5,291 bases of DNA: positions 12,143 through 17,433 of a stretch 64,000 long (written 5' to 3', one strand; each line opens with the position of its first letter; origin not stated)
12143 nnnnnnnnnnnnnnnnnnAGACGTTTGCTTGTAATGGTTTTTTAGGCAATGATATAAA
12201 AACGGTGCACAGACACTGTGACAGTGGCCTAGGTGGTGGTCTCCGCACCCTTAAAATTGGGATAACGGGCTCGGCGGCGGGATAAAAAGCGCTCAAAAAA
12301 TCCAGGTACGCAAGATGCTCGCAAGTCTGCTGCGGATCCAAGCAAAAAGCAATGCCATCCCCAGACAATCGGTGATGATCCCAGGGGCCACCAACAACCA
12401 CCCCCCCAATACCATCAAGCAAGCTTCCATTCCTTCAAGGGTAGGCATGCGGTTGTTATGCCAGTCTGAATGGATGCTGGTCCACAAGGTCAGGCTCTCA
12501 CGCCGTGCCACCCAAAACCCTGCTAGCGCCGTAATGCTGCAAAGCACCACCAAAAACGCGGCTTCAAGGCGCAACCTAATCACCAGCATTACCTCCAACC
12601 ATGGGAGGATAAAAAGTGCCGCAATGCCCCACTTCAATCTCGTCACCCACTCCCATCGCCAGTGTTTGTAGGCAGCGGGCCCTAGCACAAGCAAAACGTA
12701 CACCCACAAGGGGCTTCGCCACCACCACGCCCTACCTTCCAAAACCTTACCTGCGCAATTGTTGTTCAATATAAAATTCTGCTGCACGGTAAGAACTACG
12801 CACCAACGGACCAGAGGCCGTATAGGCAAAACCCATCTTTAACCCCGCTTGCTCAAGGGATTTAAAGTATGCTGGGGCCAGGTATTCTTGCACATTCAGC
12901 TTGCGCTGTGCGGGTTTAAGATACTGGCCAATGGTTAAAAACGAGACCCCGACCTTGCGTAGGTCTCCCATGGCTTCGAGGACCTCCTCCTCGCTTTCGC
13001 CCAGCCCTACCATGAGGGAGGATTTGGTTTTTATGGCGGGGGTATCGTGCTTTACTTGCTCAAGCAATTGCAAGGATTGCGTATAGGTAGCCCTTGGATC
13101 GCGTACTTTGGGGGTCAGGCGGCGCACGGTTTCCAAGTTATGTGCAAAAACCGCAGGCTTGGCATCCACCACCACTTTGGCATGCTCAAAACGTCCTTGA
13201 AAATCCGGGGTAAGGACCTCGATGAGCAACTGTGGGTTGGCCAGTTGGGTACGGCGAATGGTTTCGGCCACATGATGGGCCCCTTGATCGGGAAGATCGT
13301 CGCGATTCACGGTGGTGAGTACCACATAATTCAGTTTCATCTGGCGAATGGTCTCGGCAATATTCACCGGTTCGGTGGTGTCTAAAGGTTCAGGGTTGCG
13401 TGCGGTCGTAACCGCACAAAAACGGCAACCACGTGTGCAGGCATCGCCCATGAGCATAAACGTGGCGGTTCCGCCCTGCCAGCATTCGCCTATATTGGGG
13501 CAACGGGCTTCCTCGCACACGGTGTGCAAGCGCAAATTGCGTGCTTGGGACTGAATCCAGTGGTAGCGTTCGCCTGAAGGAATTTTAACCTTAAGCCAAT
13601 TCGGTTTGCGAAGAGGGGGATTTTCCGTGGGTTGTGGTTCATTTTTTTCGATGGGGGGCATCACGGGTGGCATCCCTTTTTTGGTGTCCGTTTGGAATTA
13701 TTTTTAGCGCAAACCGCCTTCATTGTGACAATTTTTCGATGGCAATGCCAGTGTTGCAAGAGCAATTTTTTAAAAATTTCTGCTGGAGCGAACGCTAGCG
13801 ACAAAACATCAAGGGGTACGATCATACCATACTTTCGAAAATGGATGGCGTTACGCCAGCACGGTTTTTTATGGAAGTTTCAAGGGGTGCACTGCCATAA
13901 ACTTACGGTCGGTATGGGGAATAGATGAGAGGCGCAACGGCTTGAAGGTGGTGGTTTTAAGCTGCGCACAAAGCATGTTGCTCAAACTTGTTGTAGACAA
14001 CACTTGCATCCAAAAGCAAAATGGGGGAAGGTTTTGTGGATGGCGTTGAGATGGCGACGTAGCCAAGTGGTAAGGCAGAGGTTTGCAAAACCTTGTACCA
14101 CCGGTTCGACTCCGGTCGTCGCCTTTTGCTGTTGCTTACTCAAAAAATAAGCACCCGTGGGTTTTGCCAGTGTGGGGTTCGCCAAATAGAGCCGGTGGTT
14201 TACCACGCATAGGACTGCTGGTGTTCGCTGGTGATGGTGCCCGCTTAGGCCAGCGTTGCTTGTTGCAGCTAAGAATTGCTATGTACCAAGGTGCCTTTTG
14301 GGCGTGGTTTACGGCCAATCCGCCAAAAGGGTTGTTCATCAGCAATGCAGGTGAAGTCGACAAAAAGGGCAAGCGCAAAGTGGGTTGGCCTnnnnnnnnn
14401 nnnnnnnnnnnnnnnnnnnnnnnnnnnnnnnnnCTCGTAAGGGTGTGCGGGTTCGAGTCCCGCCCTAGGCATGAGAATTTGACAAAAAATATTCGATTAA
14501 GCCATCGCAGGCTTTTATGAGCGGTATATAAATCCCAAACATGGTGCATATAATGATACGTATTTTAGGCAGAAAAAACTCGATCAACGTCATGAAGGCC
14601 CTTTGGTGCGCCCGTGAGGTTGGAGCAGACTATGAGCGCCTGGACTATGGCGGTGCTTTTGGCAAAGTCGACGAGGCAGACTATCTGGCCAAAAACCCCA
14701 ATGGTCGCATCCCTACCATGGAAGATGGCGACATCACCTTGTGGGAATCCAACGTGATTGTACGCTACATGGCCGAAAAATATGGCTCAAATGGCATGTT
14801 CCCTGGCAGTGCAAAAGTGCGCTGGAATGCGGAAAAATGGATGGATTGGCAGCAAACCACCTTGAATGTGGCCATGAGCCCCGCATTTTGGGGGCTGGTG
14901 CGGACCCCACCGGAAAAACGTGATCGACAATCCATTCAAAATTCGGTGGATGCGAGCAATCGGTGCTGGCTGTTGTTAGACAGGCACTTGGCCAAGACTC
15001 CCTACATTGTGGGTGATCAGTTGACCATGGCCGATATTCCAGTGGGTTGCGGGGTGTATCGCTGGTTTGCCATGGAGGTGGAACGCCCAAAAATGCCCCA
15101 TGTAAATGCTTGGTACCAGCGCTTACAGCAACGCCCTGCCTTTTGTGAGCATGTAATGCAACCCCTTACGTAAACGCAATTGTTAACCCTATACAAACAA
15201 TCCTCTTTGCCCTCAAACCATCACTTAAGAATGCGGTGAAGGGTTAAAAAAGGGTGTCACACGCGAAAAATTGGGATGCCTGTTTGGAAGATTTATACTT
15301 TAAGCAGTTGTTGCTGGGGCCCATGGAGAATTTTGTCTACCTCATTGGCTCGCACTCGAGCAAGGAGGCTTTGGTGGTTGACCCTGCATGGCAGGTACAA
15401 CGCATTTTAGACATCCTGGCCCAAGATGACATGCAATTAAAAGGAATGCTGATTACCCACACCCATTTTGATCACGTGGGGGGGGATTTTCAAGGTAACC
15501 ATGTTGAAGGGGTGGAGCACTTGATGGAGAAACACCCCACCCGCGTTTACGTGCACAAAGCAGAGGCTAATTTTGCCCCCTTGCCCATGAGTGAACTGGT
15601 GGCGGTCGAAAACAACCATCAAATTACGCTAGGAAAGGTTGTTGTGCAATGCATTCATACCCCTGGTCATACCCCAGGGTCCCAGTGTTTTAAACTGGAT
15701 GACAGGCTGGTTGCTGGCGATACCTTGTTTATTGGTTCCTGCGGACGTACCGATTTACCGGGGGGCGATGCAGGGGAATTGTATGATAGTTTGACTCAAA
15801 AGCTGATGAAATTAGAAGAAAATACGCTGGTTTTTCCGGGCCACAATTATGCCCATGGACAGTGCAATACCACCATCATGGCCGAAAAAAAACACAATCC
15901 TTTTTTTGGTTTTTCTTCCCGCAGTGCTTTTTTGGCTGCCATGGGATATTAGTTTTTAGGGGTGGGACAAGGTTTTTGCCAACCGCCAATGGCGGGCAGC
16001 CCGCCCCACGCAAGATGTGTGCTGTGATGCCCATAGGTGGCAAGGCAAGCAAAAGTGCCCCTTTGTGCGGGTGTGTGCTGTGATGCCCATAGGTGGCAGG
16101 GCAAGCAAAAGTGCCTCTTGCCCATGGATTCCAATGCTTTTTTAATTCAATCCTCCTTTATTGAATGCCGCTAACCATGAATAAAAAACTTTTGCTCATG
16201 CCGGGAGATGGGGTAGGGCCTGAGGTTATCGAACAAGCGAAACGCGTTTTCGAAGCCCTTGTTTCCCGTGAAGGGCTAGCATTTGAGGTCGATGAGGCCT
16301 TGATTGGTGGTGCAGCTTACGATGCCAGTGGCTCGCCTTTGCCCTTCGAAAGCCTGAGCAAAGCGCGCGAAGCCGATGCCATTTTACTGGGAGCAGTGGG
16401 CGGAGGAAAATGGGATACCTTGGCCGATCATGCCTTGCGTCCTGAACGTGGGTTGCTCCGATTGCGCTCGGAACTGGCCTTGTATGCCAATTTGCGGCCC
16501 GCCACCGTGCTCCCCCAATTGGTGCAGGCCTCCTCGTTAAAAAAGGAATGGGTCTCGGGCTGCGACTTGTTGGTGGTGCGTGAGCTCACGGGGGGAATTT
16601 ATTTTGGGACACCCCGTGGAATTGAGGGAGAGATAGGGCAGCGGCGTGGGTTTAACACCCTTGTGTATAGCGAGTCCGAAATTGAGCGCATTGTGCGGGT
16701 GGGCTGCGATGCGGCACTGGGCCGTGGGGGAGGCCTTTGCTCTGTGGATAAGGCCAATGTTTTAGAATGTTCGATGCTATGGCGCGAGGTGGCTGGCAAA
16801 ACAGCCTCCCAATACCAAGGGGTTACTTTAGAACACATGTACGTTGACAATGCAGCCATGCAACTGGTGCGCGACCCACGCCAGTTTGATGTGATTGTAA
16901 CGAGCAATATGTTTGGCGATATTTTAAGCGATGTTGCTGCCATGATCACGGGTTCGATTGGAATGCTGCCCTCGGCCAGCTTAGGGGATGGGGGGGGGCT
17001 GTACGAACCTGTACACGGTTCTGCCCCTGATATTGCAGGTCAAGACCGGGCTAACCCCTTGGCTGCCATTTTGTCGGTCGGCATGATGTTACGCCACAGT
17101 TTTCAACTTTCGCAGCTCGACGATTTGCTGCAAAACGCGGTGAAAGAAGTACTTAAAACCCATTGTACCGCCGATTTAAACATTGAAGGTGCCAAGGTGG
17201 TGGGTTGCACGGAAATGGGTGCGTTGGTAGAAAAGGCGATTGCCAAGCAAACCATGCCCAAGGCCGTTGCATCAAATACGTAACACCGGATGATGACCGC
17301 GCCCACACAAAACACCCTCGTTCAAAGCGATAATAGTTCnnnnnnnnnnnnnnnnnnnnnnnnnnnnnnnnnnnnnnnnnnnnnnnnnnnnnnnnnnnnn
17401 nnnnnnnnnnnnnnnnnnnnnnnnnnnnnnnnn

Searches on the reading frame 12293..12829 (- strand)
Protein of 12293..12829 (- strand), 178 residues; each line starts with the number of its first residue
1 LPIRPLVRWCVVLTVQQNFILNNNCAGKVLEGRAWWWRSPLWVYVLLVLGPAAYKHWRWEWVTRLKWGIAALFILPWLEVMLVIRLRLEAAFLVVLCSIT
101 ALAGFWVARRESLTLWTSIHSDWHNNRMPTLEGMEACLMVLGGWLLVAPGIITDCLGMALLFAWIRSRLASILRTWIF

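Call 48: search_protein_families(library=pfam, proteins=[window:12293-12829:-], max_evalue=0.01)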
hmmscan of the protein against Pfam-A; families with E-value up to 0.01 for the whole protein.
window:12293-12829:- (178 aa): 1 family
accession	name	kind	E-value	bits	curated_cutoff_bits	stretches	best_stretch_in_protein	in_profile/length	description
PF04186.18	FxsA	-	5.8e-19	68.7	25.2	1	71-175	2-108/109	FxsA cytoplasmic membrane protein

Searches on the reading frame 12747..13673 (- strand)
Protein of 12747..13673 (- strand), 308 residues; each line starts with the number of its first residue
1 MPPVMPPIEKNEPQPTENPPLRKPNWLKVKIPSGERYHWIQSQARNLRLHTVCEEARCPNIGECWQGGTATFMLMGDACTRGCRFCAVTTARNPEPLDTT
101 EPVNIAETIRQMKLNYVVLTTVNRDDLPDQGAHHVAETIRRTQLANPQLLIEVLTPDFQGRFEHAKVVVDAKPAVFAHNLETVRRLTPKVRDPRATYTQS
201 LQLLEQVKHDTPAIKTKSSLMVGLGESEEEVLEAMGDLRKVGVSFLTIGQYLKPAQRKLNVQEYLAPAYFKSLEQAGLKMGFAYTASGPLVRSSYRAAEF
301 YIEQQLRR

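Call 18: search_protein_families(library=pfam, proteins=[window:12747-13673:-])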
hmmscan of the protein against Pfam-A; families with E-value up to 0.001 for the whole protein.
window:12747-13673:- (308 aa): 2 families
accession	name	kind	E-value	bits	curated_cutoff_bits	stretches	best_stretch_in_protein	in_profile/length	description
PF04055.27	Radical_SAM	-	2.3e-18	67.3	29.5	1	75-236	3-164/166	Radical SAM superfamily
PF16881.10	LIAS_N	-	8.9e-14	52.2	27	1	20-58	58-96/96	N-terminal domain of lipoyl synthase of Radical_SAM family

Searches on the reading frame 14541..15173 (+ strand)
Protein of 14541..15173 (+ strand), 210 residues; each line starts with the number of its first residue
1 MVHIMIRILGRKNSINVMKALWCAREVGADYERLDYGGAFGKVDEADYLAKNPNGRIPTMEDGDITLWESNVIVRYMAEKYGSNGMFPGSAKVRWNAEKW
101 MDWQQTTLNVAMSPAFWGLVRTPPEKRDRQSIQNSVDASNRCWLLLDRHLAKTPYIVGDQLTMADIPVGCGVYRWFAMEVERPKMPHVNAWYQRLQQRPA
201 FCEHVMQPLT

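Call 21: search_protein_families(library=pfam, proteins=[window:14541-15173:+])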
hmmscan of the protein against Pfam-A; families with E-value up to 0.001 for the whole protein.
window:14541-15173:+ (210 aa): 6 families
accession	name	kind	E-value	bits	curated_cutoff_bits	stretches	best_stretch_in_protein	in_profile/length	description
PF02798.26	GST_N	-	8.2e-14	52.1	20.9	1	13-79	10-76/76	Glutathione S-transferase, N-terminal domain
PF13409.12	GST_N_2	-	7.6e-09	36.5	25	1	16-79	4-69/70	Glutathione S-transferase, N-terminal domain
PF00043.30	GST_C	-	1.2e-08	35.5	20.7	1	122-199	14-93/93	Glutathione S-transferase, C-terminal domain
PF13417.12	GST_N_3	-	6.5e-08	33.2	22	1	14-83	7-73/75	Glutathione S-transferase, N-terminal domain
PF13410.11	GST_C_2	-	6.1e-07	29.9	24.9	1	132-194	4-69/69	Glutathione S-transferase, C-terminal domain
PF14497.11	GST_C_3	-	1.6e-05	25.5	21.6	1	141-200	33-96/104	Glutathione S-transferase, C-terminal domain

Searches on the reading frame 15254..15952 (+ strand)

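Call 21: search_protein_families(library=pfam, proteins=[window:15254-15952:+])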
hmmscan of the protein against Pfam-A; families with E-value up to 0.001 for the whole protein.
window:15254-15952:+ (232 aa): 2 families
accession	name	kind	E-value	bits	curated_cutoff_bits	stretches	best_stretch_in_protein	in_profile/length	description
PF00753.33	Lactamase_B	-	2.9e-20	73.5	22.7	1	23-197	3-196/196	Metallo-beta-lactamase superfamily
PF12706.13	Lactamase_B_2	-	0.00047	20.3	27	1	41-141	4-115/200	Beta-lactamase superfamily domain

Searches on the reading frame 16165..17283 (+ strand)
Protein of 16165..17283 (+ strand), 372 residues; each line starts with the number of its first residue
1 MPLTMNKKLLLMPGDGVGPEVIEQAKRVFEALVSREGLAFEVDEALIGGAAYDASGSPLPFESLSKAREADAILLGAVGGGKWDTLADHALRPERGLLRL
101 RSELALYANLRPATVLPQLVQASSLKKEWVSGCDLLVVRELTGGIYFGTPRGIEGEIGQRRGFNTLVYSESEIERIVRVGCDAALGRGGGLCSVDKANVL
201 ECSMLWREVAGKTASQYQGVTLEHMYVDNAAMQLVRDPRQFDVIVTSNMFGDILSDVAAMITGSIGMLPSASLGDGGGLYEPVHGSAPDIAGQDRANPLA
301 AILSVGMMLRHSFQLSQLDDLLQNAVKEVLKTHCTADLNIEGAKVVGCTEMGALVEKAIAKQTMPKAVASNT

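Call 21: search_protein_families(library=pfam, proteins=[window:16165-17283:+])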
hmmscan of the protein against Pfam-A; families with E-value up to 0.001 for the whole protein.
window:16165-17283:+ (372 aa): 1 family
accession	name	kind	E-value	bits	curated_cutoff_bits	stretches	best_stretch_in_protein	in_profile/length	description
PF00180.25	Iso_dh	-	2.4e-126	422.1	27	1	9-354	2-347/348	Isocitrate/isopropylmalate dehydrogenase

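Call 26: find_encoding_contigs(protein=window:16165-17283:+, flank=10000, max_places=5)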
Protein window:16165-17283:+ (372 aa): no gene with exactly this product is on record in the collection.
